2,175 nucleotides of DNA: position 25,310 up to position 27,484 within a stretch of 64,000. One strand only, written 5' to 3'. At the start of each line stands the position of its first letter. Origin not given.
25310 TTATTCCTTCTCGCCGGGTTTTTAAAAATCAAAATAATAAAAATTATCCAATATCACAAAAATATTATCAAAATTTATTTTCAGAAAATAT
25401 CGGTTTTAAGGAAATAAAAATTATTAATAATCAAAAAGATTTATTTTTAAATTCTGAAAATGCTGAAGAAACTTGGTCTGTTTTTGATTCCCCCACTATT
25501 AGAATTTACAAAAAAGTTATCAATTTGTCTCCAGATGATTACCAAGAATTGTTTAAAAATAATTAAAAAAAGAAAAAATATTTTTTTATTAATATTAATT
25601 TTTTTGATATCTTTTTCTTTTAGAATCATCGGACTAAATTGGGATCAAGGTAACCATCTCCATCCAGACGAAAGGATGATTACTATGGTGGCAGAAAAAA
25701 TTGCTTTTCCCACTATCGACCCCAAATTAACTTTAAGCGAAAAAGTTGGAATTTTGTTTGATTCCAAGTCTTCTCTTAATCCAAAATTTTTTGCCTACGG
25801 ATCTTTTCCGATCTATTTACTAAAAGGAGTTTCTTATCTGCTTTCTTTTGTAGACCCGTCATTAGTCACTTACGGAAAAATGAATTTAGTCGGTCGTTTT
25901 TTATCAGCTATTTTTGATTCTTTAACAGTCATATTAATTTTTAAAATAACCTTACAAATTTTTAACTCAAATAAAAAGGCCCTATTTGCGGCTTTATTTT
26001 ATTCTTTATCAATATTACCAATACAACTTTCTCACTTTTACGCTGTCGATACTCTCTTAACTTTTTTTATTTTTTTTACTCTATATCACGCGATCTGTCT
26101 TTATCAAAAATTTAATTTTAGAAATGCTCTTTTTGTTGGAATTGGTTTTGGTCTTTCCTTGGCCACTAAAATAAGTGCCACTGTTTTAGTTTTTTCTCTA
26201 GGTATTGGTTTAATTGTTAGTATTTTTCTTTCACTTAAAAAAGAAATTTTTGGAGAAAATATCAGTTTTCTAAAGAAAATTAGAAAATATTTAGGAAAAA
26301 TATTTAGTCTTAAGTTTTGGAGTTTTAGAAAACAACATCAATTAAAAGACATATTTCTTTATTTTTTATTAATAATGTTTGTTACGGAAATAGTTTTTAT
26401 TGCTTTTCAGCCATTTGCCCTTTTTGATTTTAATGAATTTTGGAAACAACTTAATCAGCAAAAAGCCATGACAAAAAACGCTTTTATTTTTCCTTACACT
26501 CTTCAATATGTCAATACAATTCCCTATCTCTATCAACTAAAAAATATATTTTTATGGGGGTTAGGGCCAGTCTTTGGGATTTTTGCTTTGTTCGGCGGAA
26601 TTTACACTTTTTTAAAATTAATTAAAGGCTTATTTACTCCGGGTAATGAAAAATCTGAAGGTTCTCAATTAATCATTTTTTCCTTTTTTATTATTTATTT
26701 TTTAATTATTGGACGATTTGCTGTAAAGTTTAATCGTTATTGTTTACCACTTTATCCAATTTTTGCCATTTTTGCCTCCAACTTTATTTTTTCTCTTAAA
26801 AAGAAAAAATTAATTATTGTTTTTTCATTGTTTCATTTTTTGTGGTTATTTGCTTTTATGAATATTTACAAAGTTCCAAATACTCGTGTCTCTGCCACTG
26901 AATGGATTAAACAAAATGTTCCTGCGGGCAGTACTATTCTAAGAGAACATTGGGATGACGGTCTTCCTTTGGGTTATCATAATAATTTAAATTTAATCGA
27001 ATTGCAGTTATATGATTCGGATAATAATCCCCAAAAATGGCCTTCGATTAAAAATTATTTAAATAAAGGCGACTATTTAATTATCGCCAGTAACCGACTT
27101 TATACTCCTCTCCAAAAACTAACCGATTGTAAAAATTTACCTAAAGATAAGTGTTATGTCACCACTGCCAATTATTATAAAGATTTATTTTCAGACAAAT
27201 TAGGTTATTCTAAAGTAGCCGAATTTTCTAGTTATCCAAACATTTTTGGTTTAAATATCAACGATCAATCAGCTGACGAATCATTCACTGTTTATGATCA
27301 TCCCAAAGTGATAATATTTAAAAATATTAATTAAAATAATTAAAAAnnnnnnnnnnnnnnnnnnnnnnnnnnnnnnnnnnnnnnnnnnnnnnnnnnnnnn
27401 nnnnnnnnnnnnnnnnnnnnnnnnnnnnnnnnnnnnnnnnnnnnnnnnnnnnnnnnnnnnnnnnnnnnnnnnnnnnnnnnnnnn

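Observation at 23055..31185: Six-gene lipid-linked pentose glycosylation cluster resembling the mycobacterial DPA pathway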

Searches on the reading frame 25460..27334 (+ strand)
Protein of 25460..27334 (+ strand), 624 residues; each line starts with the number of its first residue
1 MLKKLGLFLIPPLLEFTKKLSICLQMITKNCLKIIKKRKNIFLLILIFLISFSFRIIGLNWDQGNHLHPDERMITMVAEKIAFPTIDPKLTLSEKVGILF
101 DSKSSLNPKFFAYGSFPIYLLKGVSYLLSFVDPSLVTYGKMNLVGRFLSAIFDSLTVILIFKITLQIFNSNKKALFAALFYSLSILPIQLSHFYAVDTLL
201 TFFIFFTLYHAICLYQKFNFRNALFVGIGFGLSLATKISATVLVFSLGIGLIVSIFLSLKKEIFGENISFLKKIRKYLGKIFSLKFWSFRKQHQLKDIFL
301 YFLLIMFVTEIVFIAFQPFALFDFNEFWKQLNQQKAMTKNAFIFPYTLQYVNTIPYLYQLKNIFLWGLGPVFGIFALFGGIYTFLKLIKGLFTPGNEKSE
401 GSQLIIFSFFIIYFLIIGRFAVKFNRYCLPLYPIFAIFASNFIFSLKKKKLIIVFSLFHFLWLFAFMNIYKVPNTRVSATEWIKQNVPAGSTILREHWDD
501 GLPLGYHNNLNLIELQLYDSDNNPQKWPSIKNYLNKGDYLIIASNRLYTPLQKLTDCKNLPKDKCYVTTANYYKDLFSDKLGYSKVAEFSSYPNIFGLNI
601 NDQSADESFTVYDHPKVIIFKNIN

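Call 3: search_protein_families(library=pfam, proteins=[window:25460-27334:+], max_evalue=0.01)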
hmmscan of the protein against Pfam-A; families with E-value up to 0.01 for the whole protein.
window:25460-27334:+ (624 aa): 2 families
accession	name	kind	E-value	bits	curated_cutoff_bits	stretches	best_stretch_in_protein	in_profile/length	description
PF13231.12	PMT_2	-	7.9e-13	49.4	26.1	1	139-254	18-132/160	Dolichyl-phosphate-mannose-protein mannosyltransferase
PF02366.24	PMT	-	3.2e-07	30.6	22.7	1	121-260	59-205/245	Dolichyl-phosphate-mannose-protein mannosyltransferase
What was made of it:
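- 25535..27334 (+): GT-C glycosyltransferase 2 (PMT_2 / GT39-like), 599 aa. An alternative ATG start lies at 25460. Close orthologues travel with the SDR as a variable module. Pfam PMT_2, E = 7.9e-13 (call 3).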

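Call 4: search_protein_families(library=ncbifam, proteins=[window:25460-27334:+], max_evalue=0.01)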
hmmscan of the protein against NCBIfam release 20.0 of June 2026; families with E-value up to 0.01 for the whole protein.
window:25460-27334:+ (624 aa): 1 family
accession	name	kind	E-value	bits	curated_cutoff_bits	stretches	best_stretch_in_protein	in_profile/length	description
NF009784.2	PRK13279.1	equivalog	0.001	17.8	567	1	136-239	74-181/539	lipid IV(A) 4-amino-4-deoxy-L-arabinosyltransferase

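Call 26: find_homologous_proteins(query=window:25535-27334:+, max_evalue=0.00001)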
Query window:25535-27334:+ (599 aa): 1759 proteins with E <= 0.00001 among 8000 candidates; the best 120 are listed.
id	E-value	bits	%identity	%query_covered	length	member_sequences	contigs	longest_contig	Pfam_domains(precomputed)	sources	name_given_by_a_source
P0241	0.0e+0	1327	100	100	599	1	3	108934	PF02366.25,PF13231.13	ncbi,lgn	-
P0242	0.0e+0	1167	86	100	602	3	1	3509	PF02366.25,PF13231.13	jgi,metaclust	metaclust:\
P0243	0.0e+0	1091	81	98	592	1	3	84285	PF13231.13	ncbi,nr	ncbi:MAG: glycosyltransferase family 39 protein [Candidatus Shapirobacteria bacterium]|nr:glycosyltr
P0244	0.0e+0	1066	79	100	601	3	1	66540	PF13231.13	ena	-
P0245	2.0e-270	917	69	98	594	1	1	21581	PF02366.25,PF13231.13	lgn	-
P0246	6.0e-239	813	62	98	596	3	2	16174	PF13231.13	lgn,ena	-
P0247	1.3e-238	812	64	98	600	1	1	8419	PF13231.13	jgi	-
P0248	4.8e-237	807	61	98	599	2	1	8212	PF13231.13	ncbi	-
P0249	4.6e-235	800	61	98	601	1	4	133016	PF13231.13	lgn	-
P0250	1.0e-231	789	62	98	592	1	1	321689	PF13231.13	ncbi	-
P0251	3.5e-231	787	60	98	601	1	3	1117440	PF02366.25,PF13231.13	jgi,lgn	jgi:hypothetical protein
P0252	8.0e-231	786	63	98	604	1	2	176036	PF02366.25,PF13231.13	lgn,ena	-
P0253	1.6e-230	785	62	95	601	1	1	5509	PF02366.25,PF13231.13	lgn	-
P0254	1.2e-229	782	62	97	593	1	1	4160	PF02366.25,PF13231.13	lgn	-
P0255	1.7e-229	782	62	99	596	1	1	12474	PF02366.25,PF13231.13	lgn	-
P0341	2.9e-153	530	48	95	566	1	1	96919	PF02366.25,PF13231.13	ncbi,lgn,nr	ncbi:MAG TPA: glycosyltransferase family 39 protein [Candidatus Limnocylindrales bacterium]|nr:glyco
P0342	3.1e-153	530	48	95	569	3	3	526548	PF13231.13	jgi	jgi:4-amino-4-deoxy-L-arabinose transferase-like glycosyltransferase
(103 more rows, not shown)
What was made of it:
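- PMT_2 and PMT domains score above cutoff (call 3), and public annotation calls these proteins GT39 (call 26).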

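Call 36: predict_structure(alignment_id=A2)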
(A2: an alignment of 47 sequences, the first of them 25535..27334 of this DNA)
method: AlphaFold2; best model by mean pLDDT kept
length: 599 residues; sequences in the alignment: 47
mean_pLDDT: 89.7   pTM: 0.91
mean pLDDT of the five models: 89.7, 89.0, 88.9, 87.9, 87.4
residues with pLDDT >= 90: 365; 70-90: 204; 50-70: 25; < 50: 5
segments of 3 or more residues with pLDDT < 50: none
pLDDT, mean of each block of 10 residues (from residue 1): 59 91 97 88 88 93 95 94 89 96 96 94 97 98 97 97 89 96 97 96 98 91 89 80 85 84 82 95 97 94 92 86 83 88 90 96 86 94 97 90 95 95 88 92 88 94 96 80 91 88 95 87 70 85 90 94 89 73 59 93
secondary structure, 60 per line:
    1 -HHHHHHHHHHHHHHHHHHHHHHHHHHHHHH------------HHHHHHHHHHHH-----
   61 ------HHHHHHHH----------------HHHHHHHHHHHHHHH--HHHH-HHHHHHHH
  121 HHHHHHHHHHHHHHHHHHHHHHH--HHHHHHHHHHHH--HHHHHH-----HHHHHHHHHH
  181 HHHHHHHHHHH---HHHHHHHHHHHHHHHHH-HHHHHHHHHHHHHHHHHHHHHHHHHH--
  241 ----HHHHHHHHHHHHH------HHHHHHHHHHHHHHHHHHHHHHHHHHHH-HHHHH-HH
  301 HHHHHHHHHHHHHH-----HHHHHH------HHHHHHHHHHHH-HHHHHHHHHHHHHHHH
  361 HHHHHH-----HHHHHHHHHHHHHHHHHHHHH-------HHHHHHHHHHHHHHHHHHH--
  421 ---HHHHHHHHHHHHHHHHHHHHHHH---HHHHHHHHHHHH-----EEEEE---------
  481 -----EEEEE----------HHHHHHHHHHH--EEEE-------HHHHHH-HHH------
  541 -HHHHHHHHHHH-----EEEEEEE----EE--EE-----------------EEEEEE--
elements in order: H2-31 H44-55 H67-74 H91-105 H108-111 H113-143 H146-157 H160-165 H171-191 H195-211 H213-238 H245-257 H264-291 H293-297 H299-314 H320-325 H332-343 H345-366 H372-392 H400-418 H424-446 H450-461 E467-471 E486-490 H501-511 E514-517 H525-530 H542-552 E558-564 E592-597
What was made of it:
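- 25535..27334 (+): AF2 model with pLDDT 89.7 (call 36).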

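Call 42: fold_search(model_id=the predicted structure, library=pdb)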
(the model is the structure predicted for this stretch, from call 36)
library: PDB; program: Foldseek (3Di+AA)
matches with E <= 10: 278; with E <= 0.001: 28
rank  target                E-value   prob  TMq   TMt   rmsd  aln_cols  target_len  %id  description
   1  8b6l_I                1.2e-08  1.00  0.47  0.43  13.3       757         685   13  Subtomogram average of the human Sec61-TRAP-OSTA-translocon (released 2022-12-07)
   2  9n9j_I                7.4e-08  1.00  0.45  0.40  14.8       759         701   14  Structure of a GRP94 folding intermediate engaged with a CCDC134- and FKBP11-bound secretory translocon (released 2025-11-19)
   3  6ftg_5                1.0e-07  1.00  0.45  0.43  15.4       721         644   13  Subtomogram average of OST-containing ribosome-translocon complexes from canine rough microsomal membranes (released 2018-03-21)
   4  6s7t_A                1.3e-07  1.00  0.45  0.40  13.2       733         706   13  Cryo-EM structure of human oligosaccharyltransferase complex OST-B (released 2019-12-18)
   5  8pn9_A                1.8e-07  1.00  0.46  0.42  11.7       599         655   14  Structure of human oligosaccharyltransferase OST-A complex bound to NGI-1 (released 2024-05-08)
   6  7oci_F                2.6e-07  1.00  0.41  0.38  15.0       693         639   13  Cryo-EM structure of yeast Ost6p containing oligosaccharyltransferase complex (released 2022-02-16)
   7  7e9s_A                5.4e-07  1.00  0.45  0.33  14.3       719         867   13  Archaeal oligosaccharyltransferase AglB from Archaeoglobus fulgidus in complex with an inhibitory peptide and a dolich (released 2021-09-08)
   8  9s6t_A                7.7e-07  1.00  0.43  0.52  10.9       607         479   13  Ternary cryo-EM structure of chicken ALG12 with Dol25-PP-GlcNAc2Man7, Dol25-P-Man, and Fab (released 2026-03-18)
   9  3wak                  8.7e-07  1.00  0.45  0.33  16.4       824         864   13  Crystal structure of the Archaeoglobus fulgidus oligosaccharyltransferase (O29867_ARCFU) in the apo form (released 2013-10-30)
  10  3waj                  1.0e-06  1.00  0.42  0.33  15.4       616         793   15  Crystal structure of the Archaeoglobus fulgidus oligosaccharyltransferase (O29867_ARCFU) complex with Zn and sulfate (released 2013-10-30)
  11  8agc_A                1.4e-06  1.00  0.44  0.39  15.7       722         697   13  Structure of yeast oligosaccharylransferase complex with lipid-linked oligosaccharide and non-acceptor peptide bound (released 2022-12-07)
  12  8age_A                1.5e-06  1.00  0.42  0.40  14.7       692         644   14  Structure of yeast oligosaccharylransferase complex with acceptor peptide bound (released 2022-12-07)
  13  9s6s_A                1.7e-06  1.00  0.48  0.52   9.8       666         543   12  Ternary cryo-EM structure of human ALG9 with Dol25-PP-GlcNAc2Man6, Dol25-P-Man and Fab (released 2026-03-18)
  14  7zlh_A                1.7e-06  1.00  0.41  0.38  14.6       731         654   11  Cryo-EM structure of C-mannosyltransferase CeDPY19, in apo state, bound to CMT2-Fab and anti-Fab nanobody (released 2023-01-11)
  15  7zlg_A                2.0e-06  1.00  0.44  0.41  13.4       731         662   11  Cryo-EM structure of C-mannosyltransferase CeDPY19, in complex with acceptor peptide and bound to CMT2-Fab and anti-Fa (released 2023-01-11)
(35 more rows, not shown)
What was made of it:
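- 25535..27334 (+): All significant Foldseek hits are GT-C enzymes (STT3, AglB, ALG9/12, Pmt4, ArnT, PglB; call 42).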

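Call 54: find_encoding_contigs(protein=P0341, flank=10000, max_places=2)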
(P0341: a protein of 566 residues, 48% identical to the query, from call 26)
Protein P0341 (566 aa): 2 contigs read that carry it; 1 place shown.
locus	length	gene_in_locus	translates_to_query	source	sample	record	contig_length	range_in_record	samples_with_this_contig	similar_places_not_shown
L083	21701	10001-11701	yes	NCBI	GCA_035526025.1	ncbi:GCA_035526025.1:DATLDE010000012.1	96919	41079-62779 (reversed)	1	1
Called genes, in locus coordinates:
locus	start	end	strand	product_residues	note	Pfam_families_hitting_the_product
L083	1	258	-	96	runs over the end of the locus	-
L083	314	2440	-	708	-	PF00009:GTP_EFTU, PF22042:EF-G_D2, PF03144:GTP_EFTU_D2, PF14492:EFG_III, PF16658:RF3_C, PF03764:EFG_IV, PF00679:EFG_C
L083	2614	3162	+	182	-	-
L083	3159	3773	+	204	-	PF04350:PilO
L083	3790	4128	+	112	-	-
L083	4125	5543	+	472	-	PF00041:fn3 (weak), PF16656:Pur_ac_phosph_N (faint), PF17936:Big_6 (faint), PF19077:Big_13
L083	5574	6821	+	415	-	PF00070:Pyr_redox (faint), PF00890:FAD_binding_2 (weak), PF01266:DAO, PF01593:Amino_oxidase, PF07992:Pyr_redox_2 (weak), PF13450:NAD_binding_8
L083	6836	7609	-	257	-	-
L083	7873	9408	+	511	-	PF13231:PMT_2 (weak)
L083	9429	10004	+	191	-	-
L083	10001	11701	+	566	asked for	PF02366:PMT (weak), PF13231:PMT_2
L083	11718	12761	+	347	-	PF01073:3Beta_HSD, PF01370:Epimerase, PF02719:Polysacc_synt_2 (faint), PF07993:NAD_binding_4, PF16363:GDP_Man_Dehyd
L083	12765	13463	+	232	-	PF00535:Glycos_transf_2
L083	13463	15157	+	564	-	PF13231:PMT_2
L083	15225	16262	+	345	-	PF01073:3Beta_HSD, PF01370:Epimerase, PF02719:Polysacc_synt_2, PF04321:RmlD_sub_bind, PF05368:NmrA (weak), PF13460:NAD_binding_10, PF16363:GDP_Man_Dehyd, PF07993:NAD_binding_4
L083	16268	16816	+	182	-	-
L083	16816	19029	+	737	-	PF10060:DUF2298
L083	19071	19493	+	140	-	PF18895:T4SS_pilin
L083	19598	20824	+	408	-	PF12666:PrgI (weak), PF13620:CarboxypepD_reg (weak)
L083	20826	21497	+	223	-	PF26593:TraC-like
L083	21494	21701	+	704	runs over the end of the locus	PF19044:P-loop_TraG, PF01935:DUF87, PF12846:AAA_10 (faint)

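Call 55: find_encoding_contigs(protein=P0342, flank=10000, max_places=2)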
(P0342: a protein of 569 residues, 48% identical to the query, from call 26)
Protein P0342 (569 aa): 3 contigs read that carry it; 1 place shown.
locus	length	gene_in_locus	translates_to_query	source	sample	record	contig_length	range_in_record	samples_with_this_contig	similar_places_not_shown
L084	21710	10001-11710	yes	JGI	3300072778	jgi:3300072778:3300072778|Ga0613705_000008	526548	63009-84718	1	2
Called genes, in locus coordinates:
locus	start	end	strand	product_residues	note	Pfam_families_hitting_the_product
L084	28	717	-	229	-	PF02585:PIG-L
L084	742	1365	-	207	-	-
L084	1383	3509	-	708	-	PF00009:GTP_EFTU, PF22042:EF-G_D2, PF03144:GTP_EFTU_D2, PF14492:EFG_III, PF16658:RF3_C, PF03764:EFG_IV, PF00679:EFG_C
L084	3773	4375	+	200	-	-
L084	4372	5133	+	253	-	PF04350:PilO (faint)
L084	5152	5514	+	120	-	-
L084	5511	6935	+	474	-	PF16656:Pur_ac_phosph_N, PF19077:Big_13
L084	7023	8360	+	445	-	PF00070:Pyr_redox (faint), PF01266:DAO, PF01593:Amino_oxidase, PF07992:Pyr_redox_2 (faint), PF13450:NAD_binding_8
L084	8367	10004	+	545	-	PF13231:PMT_2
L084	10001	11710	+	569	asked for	PF13231:PMT_2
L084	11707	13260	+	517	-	PF02366:PMT (weak), PF13231:PMT_2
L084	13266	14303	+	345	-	PF01073:3Beta_HSD, PF01370:Epimerase, PF02719:Polysacc_synt_2, PF04321:RmlD_sub_bind, PF05368:NmrA, PF13460:NAD_binding_10, PF16363:GDP_Man_Dehyd, PF07993:NAD_binding_4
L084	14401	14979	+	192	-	-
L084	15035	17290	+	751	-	PF10060:DUF2298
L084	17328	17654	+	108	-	PF18895:T4SS_pilin (weak)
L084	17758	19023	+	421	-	PF12666:PrgI (weak), PF13620:CarboxypepD_reg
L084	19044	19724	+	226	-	PF26593:TraC-like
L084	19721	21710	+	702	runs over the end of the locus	PF19044:P-loop_TraG, PF01935:DUF87, PF12846:AAA_10 (faint)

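Call 84: search_protein_families(library=ncbifam, proteins=[L084:14401-14979:+, L083:16268-16816:+, L084:7023-8360:+, L083:5574-6821:+, L084:13266-14303:+], max_evalue=1)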
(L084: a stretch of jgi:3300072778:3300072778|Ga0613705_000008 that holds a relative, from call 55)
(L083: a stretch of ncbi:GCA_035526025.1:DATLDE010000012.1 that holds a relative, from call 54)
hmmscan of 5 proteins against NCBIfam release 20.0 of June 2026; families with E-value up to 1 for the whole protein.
L084:14401-14979:+ (192 aa): 1 family
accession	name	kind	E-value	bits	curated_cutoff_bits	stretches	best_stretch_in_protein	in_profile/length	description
TIGR01533.1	lipo_e_P4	equivalog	0.02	14.1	216.05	1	62-147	129-215/273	5'-nucleotidase, lipoprotein e(P4) family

L083:16268-16816:+ (182 aa): 1 family
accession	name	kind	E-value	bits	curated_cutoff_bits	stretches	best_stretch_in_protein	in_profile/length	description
TIGR01533.1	lipo_e_P4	equivalog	0.017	14.3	216.05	1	60-147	127-215/273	5'-nucleotidase, lipoprotein e(P4) family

L084:7023-8360:+ (445 aa): 127 families (the best 25 are shown)
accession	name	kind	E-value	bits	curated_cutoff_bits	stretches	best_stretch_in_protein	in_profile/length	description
NF005560.0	PRK07233.1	equivalog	4e-119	398.3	252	1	1-443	1-428/435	hypothetical protein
NF005548.0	PRK07208.1-4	equivalog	2.3e-17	62.8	389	2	2-176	5-175/488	hypothetical protein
TIGR03467.1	HpnE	equivalog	6.7e-16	58.6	283.05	1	3-227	1-244/430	hydroxysqualene dehydroxylase HpnE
NF005547.0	PRK07208.1-3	equivalog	4.2e-15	55.4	380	1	2-226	6-242/465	hypothetical protein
NF058655.1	CrtID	equivalog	8e-12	44.7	640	1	3-49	1-47/478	bifunctional phytoene desaturase/3,4-desaturase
TIGR02734.1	crtI_fam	subfamily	8.7e-12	44.5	238.1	1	4-47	2-45/504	phytoene desaturase family protein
NF005545.0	PRK07208.1-1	equivalog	1.5e-11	43.4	451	1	2-176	9-179/504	hypothetical protein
NF009410.0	PRK12771.1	subfamily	2.9e-11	42.7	516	1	2-38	140-176/566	NAD(P)-binding protein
NF009454.0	PRK12814.1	equivalog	1.4e-09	36.9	916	1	2-38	195-231/657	putative NADPH-dependent glutamate synthase small subunit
TIGR02733.1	desat_CrtD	equivalog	3.7e-09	35.8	549.7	1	2-47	3-48/492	C-3',4' desaturase CrtD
NF009409.0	PRK12770.1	subfamily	4.7e-09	35.8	343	1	2-40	20-58/360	putative glutamate synthase subunit beta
TIGR01317.1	GOGAT_sm_gam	subfamily_domain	6.1e-09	35.2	447.7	1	2-39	145-182/485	glutamate synthase small subunit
TIGR00562.1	proto_IX_ox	equivalog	6.5e-09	34.9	97.85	1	2-80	4-82/470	protoporphyrinogen oxidase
TIGR02730.1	carot_isom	equivalog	1.6e-08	33.8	586.9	2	4-47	4-47/493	carotenoid isomerase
TIGR02731.1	phytoene_desat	equivalog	1.9e-08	33.5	569.4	1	2-75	1-73/453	15-cis-phytoene desaturase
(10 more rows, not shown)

L083:5574-6821:+ (415 aa): 154 families (the best 25 are shown)
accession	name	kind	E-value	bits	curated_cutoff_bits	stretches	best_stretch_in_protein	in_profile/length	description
NF005560.0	PRK07233.1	equivalog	6.6e-123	410.8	252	1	1-414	1-430/435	hypothetical protein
NF005547.0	PRK07208.1-3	equivalog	6.5e-22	77.9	380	2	2-157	6-157/465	hypothetical protein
NF005548.0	PRK07208.1-4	equivalog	5.8e-18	64.7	389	2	2-180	5-175/488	hypothetical protein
TIGR00562.1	proto_IX_ox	equivalog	1.6e-14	53.3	97.85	1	2-204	4-205/470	protoporphyrinogen oxidase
TIGR03467.1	HpnE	equivalog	6.4e-14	52.1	283.05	1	3-178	1-184/430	hydroxysqualene dehydroxylase HpnE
NF005545.0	PRK07208.1-1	equivalog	1.7e-13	49.8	451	1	2-184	9-183/504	hypothetical protein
NF008845.0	PRK11883.1-5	equivalog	3.7e-11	42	560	1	2-204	6-216/468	protoporphyrinogen oxidase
TIGR02731.1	phytoene_desat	equivalog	7.4e-11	41.4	569.4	1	2-91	1-88/453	15-cis-phytoene desaturase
TIGR02732.1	zeta_caro_desat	equivalog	3.1e-10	39.5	622.15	1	2-89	1-86/474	9,9'-di-cis-zeta-carotene desaturase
NF005243.0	PRK06753.1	equivalog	1.4e-09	37.3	365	1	1-42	1-42/374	hypothetical protein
NF009410.0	PRK12771.1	subfamily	1.7e-09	36.8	516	1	2-38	140-176/566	NAD(P)-binding protein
TIGR02734.1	crtI_fam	subfamily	2.1e-09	36.6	238.1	1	4-48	2-46/504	phytoene desaturase family protein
TIGR02733.1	desat_CrtD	equivalog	2.3e-09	36.5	549.7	1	2-48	3-49/492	C-3',4' desaturase CrtD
NF008841.0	PRK11883.1-1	equivalog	2.5e-09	36.6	517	1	1-172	4-179/453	protoporphyrinogen oxidase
TIGR01317.1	GOGAT_sm_gam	subfamily_domain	3.7e-09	36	447.7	1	2-39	145-182/485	glutamate synthase small subunit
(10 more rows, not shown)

L084:13266-14303:+ (345 aa): 60 families (the best 25 are shown)
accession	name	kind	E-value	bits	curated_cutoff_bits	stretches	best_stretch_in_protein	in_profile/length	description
TIGR03466.1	HpnA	hypoth_equivalog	1.1e-29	103.4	367.65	1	4-230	2-233/327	hopanoid-associated sugar epimerase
TIGR04180.1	EDH_00030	hypoth_equivalog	2e-28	99.4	475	1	5-228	1-240/297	NAD-dependent 4,6-dehydratase LegB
TIGR01179.1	galE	equivalog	2.5e-25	89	262.3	1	4-162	1-172/332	UDP-glucose 4-epimerase GalE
TIGR01181.1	dTDP_gluc_dehyt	equivalog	2.1e-23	82.9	365.1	1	4-320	1-316/321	dTDP-glucose 4,6-dehydratase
NF042423.1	oxyalk_red_Shew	equivalog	2.3e-23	82.8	580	1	2-169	8-177/331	2-alkyl-3-oxoalkanoate reductase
NF042422.1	oxyalk_red_OleD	equivalog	3.2e-22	79.3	580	1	4-213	2-214/329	2-alkyl-3-oxoalkanoate reductase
TIGR01746.1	Thioester-redct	subfamily_domain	2.7e-19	69.6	213.35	2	36-175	52-204/371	thioester reductase domain-containing protein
NF043036.1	ErythonDh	equivalog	2e-17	63.4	325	1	4-156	2-168/321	D-erythronate dehydrogenase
NF052578.1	StrlDmthSdmBMthl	equivalog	4.6e-17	62.8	600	1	5-229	3-231/328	sterol demethylase protein SdmB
TIGR02197.1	heptose_epim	equivalog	6.5e-17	61.7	274.6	1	5-254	1-270/316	ADP-glyceromanno-heptose 6-epimerase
TIGR01777.1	yfcH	hypoth_equivalog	6.5e-15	55.5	207.35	1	5-261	1-257/292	TIGR01777 family oxidoreductase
TIGR01214.1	rmlD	equivalog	8.2e-15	54.7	224.05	1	4-163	1-147/285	dTDP-4-dehydrorhamnose reductase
TIGR03589.1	PseB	equivalog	2.3e-14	53.1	407.75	1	3-149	5-147/324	UDP-N-acetylglucosamine 4,6-dehydratase (inverting)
NF041293.1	G6PDh_Azf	equivalog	3.3e-14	52.9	400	1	1-148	1-163/252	NAD-dependent glucose-6-phosphate dehydrogenase Azf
NF007956.0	PRK10675.1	subfamily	1.4e-13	50.7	394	1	4-159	2-171/338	UDP-glucose 4-epimerase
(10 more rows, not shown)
